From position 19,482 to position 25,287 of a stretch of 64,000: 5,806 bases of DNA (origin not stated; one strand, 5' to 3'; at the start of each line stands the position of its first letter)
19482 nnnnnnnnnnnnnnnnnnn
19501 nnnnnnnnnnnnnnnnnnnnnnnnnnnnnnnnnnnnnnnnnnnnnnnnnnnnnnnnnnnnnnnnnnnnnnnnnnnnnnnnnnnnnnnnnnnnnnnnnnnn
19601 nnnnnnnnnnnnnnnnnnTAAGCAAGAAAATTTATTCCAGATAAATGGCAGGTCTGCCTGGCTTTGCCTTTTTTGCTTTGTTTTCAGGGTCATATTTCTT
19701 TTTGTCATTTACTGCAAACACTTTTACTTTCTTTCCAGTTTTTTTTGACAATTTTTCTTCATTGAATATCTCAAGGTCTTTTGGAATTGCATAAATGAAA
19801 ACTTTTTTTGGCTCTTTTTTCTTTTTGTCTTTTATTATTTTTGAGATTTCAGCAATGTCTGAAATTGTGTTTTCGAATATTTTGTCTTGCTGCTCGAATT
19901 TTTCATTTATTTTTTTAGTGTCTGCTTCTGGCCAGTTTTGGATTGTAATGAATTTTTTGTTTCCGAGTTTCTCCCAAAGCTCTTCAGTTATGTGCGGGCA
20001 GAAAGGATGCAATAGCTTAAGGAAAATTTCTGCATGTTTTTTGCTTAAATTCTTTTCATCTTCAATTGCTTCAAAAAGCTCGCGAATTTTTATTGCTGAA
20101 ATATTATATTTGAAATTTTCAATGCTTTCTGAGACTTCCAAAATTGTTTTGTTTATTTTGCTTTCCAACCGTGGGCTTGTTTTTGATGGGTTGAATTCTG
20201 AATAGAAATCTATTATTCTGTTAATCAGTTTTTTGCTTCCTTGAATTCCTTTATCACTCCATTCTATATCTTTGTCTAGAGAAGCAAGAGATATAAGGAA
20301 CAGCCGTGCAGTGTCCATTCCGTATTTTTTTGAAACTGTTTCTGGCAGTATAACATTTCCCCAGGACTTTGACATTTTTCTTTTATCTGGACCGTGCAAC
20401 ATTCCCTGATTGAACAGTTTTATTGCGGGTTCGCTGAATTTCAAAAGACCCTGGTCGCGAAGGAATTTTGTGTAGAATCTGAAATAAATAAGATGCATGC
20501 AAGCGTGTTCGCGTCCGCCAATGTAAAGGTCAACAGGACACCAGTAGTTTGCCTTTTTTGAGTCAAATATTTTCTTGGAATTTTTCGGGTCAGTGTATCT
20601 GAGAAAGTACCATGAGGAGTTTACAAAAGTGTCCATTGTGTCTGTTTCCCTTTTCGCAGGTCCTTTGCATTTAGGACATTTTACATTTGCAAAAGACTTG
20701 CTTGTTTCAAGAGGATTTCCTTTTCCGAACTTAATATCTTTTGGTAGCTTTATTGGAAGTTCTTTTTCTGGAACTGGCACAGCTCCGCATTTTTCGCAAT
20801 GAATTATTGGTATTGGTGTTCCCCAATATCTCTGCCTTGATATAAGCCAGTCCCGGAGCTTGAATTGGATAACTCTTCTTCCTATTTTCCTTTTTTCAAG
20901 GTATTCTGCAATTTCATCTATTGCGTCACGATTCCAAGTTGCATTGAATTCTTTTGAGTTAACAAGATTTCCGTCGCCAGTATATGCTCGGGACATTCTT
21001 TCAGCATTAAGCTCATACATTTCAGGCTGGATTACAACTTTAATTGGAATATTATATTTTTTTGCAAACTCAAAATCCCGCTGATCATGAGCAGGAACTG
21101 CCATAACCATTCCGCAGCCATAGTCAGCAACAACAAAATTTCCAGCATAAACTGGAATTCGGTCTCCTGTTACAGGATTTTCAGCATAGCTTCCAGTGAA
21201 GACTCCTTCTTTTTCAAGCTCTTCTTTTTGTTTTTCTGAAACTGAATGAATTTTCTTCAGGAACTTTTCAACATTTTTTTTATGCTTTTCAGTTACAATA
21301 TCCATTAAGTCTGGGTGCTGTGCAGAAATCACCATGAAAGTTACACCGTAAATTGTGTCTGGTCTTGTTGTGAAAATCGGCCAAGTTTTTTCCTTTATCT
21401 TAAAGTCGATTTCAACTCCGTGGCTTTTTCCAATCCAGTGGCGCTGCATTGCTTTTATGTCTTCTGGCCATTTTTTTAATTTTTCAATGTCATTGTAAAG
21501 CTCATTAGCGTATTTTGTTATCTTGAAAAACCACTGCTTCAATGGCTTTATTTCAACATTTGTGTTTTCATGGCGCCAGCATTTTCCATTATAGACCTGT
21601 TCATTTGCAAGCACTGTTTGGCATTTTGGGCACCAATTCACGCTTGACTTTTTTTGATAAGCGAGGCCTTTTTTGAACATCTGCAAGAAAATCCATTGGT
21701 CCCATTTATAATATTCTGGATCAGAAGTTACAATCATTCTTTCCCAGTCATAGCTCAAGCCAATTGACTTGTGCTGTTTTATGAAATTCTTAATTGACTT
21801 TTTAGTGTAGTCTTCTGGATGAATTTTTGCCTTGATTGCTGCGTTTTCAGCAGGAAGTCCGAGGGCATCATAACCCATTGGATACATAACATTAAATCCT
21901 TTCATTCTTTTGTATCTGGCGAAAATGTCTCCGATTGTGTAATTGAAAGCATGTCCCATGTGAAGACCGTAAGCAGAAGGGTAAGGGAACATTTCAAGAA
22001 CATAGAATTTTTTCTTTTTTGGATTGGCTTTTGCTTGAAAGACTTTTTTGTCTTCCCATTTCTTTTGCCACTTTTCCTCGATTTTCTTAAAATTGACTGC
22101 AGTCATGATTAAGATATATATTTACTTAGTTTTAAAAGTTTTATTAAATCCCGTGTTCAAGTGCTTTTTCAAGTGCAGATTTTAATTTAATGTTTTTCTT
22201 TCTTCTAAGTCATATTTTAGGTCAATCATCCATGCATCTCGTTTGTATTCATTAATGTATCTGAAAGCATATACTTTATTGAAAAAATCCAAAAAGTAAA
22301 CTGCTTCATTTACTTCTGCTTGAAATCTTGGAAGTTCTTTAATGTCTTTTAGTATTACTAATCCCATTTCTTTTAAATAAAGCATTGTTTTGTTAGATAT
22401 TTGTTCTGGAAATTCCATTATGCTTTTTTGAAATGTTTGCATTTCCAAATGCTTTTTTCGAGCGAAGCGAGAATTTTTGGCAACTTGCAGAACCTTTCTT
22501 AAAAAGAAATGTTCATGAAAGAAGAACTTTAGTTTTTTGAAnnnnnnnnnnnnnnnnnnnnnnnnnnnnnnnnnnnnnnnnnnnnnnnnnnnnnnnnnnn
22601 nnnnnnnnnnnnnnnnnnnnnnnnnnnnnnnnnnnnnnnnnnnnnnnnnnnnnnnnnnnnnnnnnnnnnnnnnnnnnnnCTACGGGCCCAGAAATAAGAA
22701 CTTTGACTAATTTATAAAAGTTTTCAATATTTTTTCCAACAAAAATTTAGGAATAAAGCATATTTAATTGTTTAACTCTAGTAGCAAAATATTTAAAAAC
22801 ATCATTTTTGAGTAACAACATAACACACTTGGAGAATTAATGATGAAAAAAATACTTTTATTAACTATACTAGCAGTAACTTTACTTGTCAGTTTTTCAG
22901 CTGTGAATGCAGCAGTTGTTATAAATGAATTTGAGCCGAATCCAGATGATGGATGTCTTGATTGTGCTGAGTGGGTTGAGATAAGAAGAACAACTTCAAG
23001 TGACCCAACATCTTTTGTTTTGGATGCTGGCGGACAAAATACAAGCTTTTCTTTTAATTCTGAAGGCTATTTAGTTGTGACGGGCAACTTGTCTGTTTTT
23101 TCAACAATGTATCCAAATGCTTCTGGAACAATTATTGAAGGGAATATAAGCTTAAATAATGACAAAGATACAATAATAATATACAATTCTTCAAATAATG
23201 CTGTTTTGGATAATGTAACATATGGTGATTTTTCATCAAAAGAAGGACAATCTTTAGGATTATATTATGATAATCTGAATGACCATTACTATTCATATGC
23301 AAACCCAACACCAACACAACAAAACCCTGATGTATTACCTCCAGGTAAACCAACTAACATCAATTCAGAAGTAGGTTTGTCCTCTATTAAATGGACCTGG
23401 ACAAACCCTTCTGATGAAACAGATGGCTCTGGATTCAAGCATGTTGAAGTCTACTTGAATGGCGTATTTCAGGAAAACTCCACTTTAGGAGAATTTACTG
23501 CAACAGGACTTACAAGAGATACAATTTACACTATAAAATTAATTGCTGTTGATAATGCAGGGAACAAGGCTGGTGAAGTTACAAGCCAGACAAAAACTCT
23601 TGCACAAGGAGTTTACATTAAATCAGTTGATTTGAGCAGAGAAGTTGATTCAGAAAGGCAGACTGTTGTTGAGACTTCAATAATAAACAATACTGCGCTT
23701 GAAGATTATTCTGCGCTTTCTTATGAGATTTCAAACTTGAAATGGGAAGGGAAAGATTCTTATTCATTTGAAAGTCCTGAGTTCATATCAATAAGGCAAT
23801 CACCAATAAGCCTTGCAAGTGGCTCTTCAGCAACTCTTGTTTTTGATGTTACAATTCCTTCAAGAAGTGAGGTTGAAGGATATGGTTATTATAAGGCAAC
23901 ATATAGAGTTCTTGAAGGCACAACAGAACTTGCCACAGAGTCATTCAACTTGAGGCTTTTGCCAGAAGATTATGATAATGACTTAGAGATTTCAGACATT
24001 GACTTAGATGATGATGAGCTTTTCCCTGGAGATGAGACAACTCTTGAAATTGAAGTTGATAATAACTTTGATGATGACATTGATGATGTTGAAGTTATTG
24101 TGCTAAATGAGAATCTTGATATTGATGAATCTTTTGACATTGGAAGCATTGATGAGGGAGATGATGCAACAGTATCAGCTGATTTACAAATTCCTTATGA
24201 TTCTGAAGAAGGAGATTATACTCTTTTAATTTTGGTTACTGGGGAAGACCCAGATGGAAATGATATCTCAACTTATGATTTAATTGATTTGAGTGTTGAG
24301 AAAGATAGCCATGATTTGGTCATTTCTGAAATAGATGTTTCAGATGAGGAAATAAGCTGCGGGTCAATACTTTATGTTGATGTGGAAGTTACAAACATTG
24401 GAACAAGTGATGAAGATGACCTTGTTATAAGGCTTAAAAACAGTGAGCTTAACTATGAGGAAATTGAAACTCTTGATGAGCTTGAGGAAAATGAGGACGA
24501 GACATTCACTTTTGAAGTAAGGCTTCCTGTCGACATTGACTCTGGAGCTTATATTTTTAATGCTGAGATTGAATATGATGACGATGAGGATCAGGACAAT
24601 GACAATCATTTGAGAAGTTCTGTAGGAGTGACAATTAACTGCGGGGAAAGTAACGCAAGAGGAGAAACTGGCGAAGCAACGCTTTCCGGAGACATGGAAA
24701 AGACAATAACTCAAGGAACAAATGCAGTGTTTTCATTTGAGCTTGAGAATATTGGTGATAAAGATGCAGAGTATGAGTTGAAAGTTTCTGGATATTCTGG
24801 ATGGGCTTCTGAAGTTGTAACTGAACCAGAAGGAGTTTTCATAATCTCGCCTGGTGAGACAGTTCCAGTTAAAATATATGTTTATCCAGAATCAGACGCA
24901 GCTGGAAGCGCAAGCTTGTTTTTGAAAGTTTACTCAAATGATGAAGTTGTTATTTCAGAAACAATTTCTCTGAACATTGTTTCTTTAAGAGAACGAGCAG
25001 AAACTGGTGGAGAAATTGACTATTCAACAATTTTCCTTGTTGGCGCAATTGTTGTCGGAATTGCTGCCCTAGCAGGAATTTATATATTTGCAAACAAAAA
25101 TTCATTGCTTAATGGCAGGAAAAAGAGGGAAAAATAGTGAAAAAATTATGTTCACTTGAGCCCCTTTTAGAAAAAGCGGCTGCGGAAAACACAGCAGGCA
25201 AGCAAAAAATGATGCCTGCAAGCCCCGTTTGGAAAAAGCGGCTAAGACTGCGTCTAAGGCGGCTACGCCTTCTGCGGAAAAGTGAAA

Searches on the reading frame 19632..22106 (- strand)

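Call 56: search_protein_families(library=pfam, proteins=[window:19632-22106:-], max_evalue=0.0001)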
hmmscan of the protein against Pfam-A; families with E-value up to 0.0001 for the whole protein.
window:19632-22106:- (824 aa): 5 families
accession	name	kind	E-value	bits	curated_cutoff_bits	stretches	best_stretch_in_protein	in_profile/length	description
PF13603.12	tRNA-synt_1_2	-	4e-65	219.2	25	1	222-404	1-185/185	Leucyl-tRNA synthetase, editing domain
PF00133.28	tRNA-synt_1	-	1.8e-53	182.3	22.7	2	12-227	1-227/414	tRNA synthetases class I (I, L, M and V)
PF09334.17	tRNA-synt_1g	-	5.4e-34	118.1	20.1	2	39-176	6-139/391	tRNA synthetases class I (M)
PF08264.19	Anticodon_1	-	2e-18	67.1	25.1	1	648-765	5-143/148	Anticodon-binding domain of tRNA ligase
PF01406.26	tRNA-synt_1e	-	1.5e-06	28.2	27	0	566-624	243-299/301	tRNA synthetases class I (C) catalytic domain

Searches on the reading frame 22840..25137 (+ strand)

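Call 56: search_protein_families(library=pfam, proteins=[window:22840-25137:+], max_evalue=0.0001)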
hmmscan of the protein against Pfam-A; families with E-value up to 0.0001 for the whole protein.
window:22840-25137:+ (765 aa): 2 families
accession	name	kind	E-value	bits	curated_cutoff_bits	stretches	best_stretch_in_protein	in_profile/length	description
PF10633.15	NPCBM_assoc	-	1.5e-09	38.4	24.4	0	625-689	3-66/78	NPCBM-associated, NEW3 domain of alpha-galactosidase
PF15418.12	DUF4625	-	2.1e-05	25.3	27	0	402-478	52-124/131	Domain of unknown function (DUF4625)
